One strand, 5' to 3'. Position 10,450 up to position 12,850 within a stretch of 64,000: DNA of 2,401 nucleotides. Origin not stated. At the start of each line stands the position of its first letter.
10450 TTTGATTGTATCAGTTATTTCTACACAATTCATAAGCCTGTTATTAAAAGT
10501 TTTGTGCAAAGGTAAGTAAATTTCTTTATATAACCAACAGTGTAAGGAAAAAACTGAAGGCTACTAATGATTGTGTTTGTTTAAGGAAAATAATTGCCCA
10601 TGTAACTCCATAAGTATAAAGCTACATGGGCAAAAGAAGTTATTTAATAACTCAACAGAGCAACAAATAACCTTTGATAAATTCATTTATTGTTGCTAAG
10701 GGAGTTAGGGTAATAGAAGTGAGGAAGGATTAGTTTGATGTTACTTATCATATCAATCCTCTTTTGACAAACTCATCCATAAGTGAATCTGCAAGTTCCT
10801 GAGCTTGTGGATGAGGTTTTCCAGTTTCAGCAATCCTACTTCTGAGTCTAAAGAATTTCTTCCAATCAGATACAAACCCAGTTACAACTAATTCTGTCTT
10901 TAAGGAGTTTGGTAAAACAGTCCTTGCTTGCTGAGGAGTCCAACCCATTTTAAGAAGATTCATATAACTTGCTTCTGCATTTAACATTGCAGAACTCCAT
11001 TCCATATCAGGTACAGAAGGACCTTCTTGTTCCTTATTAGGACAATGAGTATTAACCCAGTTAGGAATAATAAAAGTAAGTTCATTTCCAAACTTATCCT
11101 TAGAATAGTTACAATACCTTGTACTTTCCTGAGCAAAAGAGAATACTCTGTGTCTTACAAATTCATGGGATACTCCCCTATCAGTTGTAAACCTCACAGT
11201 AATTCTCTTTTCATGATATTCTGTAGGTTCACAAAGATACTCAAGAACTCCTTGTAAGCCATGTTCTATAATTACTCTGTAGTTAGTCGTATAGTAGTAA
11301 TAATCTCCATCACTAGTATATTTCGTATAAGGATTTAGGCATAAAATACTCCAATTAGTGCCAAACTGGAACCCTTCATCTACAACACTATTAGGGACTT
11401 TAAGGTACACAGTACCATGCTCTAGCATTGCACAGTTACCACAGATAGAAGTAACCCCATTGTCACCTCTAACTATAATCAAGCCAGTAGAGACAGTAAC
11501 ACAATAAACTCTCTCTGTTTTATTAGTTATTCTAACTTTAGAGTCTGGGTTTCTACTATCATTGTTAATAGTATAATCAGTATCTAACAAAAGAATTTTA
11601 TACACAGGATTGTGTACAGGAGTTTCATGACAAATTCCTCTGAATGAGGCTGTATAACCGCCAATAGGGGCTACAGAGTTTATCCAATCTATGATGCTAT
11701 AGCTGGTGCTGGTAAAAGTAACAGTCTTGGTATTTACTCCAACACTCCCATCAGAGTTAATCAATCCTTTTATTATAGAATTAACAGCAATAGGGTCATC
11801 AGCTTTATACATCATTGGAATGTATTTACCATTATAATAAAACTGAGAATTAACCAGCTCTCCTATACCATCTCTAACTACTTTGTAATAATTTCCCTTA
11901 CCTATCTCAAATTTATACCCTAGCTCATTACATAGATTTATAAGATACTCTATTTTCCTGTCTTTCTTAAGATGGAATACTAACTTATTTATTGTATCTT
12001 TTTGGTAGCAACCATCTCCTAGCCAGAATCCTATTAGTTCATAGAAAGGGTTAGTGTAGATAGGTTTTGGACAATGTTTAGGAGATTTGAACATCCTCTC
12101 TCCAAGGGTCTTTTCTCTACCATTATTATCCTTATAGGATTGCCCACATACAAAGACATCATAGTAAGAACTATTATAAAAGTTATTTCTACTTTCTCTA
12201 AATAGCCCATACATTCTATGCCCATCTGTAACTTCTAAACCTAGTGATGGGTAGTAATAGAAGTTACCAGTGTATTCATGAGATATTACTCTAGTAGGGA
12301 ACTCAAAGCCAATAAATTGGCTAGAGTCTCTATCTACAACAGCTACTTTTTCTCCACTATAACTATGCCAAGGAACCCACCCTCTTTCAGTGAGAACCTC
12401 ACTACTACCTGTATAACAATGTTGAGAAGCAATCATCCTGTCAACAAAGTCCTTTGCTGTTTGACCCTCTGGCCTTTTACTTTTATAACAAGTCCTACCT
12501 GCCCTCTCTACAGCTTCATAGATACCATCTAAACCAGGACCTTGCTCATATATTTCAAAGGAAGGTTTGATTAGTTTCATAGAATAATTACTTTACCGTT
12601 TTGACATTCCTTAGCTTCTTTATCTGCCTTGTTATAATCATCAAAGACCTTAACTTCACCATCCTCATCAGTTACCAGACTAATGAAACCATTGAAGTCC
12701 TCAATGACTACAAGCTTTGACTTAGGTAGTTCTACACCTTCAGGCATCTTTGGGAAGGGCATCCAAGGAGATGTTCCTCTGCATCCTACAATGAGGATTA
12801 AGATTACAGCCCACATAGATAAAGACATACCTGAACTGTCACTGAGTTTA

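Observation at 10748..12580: ThyX split by an intein with an atypical C-terminal GN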

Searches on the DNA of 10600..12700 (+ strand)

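Call 5: search_dna_similar(query=window:10600-12700:+, collection=phages, mode=near)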
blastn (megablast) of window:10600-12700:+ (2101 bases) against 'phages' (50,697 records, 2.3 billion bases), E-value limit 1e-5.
Records with a match: 24; places in all: 24; records where one place covers at least 80% of the query: 0.
Best place of each record, by identity: 80-90% 24.
By first word of the organism name: Bacteroides 22; uncultured 2.
By host as written in the record: Bacteroides intestinalis DSM 108646 20; - 2; Bacteroides intestinalis APC919/174 2.
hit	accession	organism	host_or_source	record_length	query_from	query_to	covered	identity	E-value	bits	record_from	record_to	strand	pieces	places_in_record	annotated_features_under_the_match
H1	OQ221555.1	Bacteroides phage PhiCrAssBcn20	Bacteroides intestinalis DSM 108646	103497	491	686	9%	81.2%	1e-35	158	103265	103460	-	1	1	thymidylate synthase, flavin-dependent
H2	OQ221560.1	Bacteroides phage PhiCrAssBcn25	Bacteroides intestinalis DSM 108646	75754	491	686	9%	81.2%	1e-35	158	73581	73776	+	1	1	thymidylate synthase, flavin-dependent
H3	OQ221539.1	Bacteroides phage PhiCrAssBcn4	Bacteroides intestinalis DSM 108646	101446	491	686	9%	80.2%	3e-32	147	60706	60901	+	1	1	thymidylate synthase, flavin-dependent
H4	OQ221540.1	Bacteroides phage PhiCrAssBcn5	Bacteroides intestinalis DSM 108646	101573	491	686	9%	80.2%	3e-32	147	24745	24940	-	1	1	thymidylate synthase, flavin-dependent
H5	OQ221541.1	Bacteroides phage PhiCrAssBcn6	Bacteroides intestinalis DSM 108646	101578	491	686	9%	80.2%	3e-32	147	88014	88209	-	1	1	thymidylate synthase, flavin-dependent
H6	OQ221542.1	Bacteroides phage PhiCrAssBcn7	Bacteroides intestinalis DSM 108646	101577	491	686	9%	80.2%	3e-32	147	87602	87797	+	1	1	thymidylate synthase, flavin-dependent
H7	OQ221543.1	Bacteroides phage PhiCrAssBcn8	Bacteroides intestinalis DSM 108646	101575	491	686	9%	80.2%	3e-32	147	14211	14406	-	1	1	thymidylate synthase, flavin-dependent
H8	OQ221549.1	Bacteroides phage PhiCrAssBcn14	Bacteroides intestinalis DSM 108646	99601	471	646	8%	81.9%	7e-33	148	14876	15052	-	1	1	thymidylate synthase, flavin-dependent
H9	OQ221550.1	Bacteroides phage PhiCrAssBcn15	Bacteroides intestinalis DSM 108646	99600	471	646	8%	81.9%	7e-33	148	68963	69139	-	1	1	thymidylate synthase, flavin-dependent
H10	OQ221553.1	Bacteroides phage PhiCrAssBcn18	Bacteroides intestinalis DSM 108646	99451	471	646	8%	81.9%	7e-33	148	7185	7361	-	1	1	thymidylate synthase, flavin-dependent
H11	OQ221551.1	Bacteroides phage PhiCrAssBcn16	Bacteroides intestinalis DSM 108646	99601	471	646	8%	81.9%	7e-33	148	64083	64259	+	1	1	thymidylate synthase, flavin-dependent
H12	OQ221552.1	Bacteroides phage PhiCrAssBcn17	Bacteroides intestinalis DSM 108646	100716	471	645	8%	82.4%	6e-34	152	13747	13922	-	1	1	thymidylate synthase, flavin-dependent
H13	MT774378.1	uncultured phage cr106_1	human feces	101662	458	634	8%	80.9%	4e-30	139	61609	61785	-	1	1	flavin-dependent thymidylate synthase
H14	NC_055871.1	uncultured phage cr106_1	human feces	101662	458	634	8%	80.9%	4e-30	139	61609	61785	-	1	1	flavin-dependent thymidylate synthase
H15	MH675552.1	Bacteroides phage crAss001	Bacteroides intestinalis APC919/174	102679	471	642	8%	81.4%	1e-30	141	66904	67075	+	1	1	thymidylate synthase, flavin-dependent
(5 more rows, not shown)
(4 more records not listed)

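Call 7: get_annotated_region(hit=H15, flank=3000)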
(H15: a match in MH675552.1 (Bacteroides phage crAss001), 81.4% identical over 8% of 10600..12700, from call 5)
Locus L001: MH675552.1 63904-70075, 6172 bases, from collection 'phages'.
description: Bacteroides phage crAss001, complete genome.
organism: Bacteroides phage crAss001 (NCBI taxid 2301731)
taxonomy: Viruses; Duplodnaviria; Heunggongvirae; Uroviricota; Caudoviricetes; Crassvirales; Steigviridae; Asinivirinae; Kehishuvirus; Kehishuvirus primarius
host: Bacteroides intestinalis APC919/174; source: -; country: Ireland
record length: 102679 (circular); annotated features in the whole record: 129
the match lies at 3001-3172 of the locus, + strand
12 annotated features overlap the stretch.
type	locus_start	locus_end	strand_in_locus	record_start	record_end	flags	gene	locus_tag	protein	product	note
CDS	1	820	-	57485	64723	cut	-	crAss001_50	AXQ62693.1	putative RNA polymerase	Gp50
CDS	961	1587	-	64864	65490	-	-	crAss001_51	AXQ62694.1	hypothetical protein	Gp51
CDS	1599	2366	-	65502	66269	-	-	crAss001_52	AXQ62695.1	von Willebrand factor type A-like domain containing protein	Gp52; contains von Willebrand factor type A-like domain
CDS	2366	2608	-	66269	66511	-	-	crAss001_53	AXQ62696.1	nuclear pore complex-type fold containing protein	Gp53; contains nuclear pore complex-type fold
CDS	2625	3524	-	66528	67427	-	-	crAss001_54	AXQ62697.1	thymidylate synthase, flavin-dependent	Gp54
CDS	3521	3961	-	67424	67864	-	-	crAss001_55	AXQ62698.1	HicA toxin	Gp55; HicA toxin (mRNAse)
CDS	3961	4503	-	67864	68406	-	-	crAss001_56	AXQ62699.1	His-Xaa-Ser system radical SAM maturase HxsC-like protein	Gp56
CDS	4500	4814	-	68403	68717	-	-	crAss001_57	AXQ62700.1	hypothetical protein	Gp57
CDS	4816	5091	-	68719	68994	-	-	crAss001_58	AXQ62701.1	zinc-ribbon protein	Gp58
CDS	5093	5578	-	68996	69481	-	-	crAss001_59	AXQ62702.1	orotate/hypoxanthine phosphoribosyltransferase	Gp59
CDS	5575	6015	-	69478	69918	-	-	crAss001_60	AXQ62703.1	polynucleotide kinase/phosphatase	Gp60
CDS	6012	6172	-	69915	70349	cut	-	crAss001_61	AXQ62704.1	polynucleotide kinase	Gp61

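Call 80: search_rna_families(source=L003, threshold=evalue, max_evalue=0.01)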
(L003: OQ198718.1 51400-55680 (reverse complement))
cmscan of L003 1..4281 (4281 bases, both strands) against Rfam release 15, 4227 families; matches with E-value up to 0.01: 1.
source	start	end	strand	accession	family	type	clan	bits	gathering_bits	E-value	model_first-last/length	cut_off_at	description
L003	1923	2308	+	RF00028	Intron_gpI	Intron;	-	74.1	50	4.2e-18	1-253/253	no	Group I catalytic intron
